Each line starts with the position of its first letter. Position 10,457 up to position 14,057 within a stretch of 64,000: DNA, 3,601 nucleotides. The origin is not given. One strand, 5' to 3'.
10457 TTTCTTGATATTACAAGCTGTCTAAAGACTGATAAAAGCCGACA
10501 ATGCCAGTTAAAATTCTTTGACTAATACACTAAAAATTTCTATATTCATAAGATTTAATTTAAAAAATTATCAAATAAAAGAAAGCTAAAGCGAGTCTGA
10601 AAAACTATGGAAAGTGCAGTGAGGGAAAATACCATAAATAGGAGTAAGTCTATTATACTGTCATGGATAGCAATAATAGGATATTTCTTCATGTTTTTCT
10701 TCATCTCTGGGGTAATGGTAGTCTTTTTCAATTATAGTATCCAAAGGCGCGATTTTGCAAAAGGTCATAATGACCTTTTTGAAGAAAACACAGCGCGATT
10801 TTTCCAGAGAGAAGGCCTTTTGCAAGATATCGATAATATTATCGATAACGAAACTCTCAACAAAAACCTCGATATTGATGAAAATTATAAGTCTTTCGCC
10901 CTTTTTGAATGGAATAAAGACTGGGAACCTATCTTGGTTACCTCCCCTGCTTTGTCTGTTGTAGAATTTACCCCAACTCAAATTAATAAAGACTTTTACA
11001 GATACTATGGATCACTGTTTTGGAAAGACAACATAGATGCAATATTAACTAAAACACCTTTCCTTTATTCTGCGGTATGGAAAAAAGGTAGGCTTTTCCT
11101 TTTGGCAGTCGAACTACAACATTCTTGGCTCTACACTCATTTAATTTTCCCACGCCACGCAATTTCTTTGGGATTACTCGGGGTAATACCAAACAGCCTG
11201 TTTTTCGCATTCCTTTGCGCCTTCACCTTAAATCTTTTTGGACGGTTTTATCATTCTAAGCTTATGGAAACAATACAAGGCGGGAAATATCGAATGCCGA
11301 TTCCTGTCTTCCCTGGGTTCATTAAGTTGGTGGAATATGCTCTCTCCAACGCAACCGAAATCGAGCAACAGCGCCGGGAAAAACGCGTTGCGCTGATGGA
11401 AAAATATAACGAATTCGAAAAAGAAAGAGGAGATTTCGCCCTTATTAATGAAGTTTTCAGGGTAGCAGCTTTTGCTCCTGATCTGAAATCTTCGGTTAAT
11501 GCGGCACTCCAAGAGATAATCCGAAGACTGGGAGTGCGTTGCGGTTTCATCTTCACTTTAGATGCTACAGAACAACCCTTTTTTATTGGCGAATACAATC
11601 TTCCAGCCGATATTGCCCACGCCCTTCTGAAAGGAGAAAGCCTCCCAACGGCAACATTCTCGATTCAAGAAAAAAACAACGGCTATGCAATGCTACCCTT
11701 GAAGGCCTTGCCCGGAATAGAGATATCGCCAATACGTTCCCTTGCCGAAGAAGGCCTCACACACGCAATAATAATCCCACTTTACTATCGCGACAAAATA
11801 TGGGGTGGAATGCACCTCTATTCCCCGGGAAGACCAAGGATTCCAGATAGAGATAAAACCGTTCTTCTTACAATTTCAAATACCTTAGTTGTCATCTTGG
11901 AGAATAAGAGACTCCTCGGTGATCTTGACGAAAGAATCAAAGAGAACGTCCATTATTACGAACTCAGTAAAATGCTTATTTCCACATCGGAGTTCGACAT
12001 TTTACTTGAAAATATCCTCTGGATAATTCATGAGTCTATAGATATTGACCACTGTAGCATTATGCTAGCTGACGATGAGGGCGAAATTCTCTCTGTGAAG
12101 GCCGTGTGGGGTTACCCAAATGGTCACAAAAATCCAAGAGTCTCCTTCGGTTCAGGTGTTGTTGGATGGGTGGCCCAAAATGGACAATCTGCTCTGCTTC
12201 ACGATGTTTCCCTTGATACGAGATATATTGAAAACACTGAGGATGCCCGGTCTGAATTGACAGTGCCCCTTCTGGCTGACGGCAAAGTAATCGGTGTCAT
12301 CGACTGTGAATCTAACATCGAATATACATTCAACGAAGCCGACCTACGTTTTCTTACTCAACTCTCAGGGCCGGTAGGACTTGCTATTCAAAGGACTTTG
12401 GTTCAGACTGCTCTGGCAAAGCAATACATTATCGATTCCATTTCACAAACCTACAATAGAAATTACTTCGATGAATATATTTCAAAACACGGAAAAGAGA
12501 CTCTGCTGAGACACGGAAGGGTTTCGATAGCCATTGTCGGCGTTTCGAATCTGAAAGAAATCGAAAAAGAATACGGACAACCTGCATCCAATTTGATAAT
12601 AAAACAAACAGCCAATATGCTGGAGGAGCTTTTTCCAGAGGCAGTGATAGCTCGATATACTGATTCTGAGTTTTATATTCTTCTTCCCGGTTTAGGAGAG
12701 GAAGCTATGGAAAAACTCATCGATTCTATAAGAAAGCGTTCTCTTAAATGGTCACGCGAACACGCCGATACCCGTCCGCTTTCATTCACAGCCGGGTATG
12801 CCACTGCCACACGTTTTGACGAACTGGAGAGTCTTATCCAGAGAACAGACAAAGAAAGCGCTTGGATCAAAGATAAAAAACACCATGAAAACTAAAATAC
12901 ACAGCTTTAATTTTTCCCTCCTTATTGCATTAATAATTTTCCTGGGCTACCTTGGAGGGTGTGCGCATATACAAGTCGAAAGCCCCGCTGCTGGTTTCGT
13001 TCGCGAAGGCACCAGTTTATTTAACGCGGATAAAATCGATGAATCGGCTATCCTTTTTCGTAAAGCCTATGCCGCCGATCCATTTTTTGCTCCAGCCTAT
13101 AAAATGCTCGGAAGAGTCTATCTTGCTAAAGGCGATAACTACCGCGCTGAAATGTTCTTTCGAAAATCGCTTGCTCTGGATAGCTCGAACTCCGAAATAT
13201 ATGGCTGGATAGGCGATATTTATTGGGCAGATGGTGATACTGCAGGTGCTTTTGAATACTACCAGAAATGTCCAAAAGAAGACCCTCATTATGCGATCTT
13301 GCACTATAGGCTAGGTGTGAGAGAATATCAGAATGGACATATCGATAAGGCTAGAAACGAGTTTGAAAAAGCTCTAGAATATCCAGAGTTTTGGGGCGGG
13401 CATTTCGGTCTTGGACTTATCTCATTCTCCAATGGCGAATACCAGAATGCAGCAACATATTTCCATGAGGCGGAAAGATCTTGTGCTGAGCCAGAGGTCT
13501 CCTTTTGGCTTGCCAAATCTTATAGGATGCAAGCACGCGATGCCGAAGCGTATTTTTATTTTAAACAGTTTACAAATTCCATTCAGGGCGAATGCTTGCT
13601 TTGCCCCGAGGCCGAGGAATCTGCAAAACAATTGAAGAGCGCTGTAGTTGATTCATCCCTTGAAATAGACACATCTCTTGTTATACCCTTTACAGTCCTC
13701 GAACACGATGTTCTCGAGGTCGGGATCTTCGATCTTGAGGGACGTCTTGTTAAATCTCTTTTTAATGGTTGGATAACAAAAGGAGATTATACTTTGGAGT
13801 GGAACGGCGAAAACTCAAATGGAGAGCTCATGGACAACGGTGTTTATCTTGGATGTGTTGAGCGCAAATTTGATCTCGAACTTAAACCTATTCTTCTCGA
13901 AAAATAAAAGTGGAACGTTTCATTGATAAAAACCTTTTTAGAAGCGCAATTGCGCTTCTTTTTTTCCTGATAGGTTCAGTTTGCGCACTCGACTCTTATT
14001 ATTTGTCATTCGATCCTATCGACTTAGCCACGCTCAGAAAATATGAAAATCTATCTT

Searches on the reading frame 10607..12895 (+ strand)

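Call 59: search_protein_families(library=pfam, proteins=[window:10607-12895:+], max_evalue=0.00001)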
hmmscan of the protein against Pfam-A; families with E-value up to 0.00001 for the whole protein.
window:10607-12895:+ (762 aa): 4 families
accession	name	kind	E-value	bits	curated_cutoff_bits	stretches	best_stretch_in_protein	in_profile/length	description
PF13185.12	GAF_2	-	1.2e-29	103.7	28.6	2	462-595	3-136/136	GAF domain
PF01590.32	GAF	-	3.1e-21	76.8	22.4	1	465-594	4-133/133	GAF domain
PF00990.26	GGDEF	-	1.6e-15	57.7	23.8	1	609-756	3-156/161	Diguanylate cyclase, GGDEF domain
PF13492.12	GAF_3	-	1.2e-09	39.1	27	1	466-596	5-129/129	GAF domain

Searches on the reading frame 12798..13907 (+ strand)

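Call 59: search_protein_families(library=pfam, proteins=[window:12798-13907:+], max_evalue=0.00001)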
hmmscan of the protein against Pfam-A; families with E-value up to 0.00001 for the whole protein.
window:12798-13907:+ (369 aa): 11 families
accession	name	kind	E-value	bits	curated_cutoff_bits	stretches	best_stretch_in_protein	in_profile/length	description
PF07719.23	TPR_2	-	7.8e-22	76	27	0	167-194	2-29/34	Tetratricopeptide repeat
PF13432.12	TPR_16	-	8.3e-17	61.8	32.7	1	170-228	1-60/65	Tetratricopeptide repeat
PF13181.12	TPR_8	-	5.4e-16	57.8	25.7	0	133-163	2-32/34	Tetratricopeptide repeat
PF14559.12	TPR_19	-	1.3e-12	48.3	25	0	143-194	2-53/68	Tetratricopeptide repeat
PF13428.12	TPR_14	-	7.7e-12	45.1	23.5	0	137-173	6-42/44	Tetratricopeptide repeat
PF00515.34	TPR_1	-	1.3e-10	41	27.8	0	98-131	1-34/34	Tetratricopeptide repeat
PF13431.12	TPR_17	-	1.8e-10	40.7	24.4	0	86-118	1-33/34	Tetratricopeptide repeat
PF13424.12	TPR_12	-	2.5e-09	37.7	30.1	0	95-128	42-75/77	Tetratricopeptide repeat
PF13174.12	TPR_6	-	2.8e-08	34.3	26.3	0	137-163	5-31/33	Tetratricopeptide repeat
PF13860.13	FlgD_ig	-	1.6e-07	31.6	27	1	304-350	23-69/79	FlgD Ig-like domain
PF13414.12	TPR_11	-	5.5e-06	26.4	26.8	0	105-146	1-42/42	TPR repeat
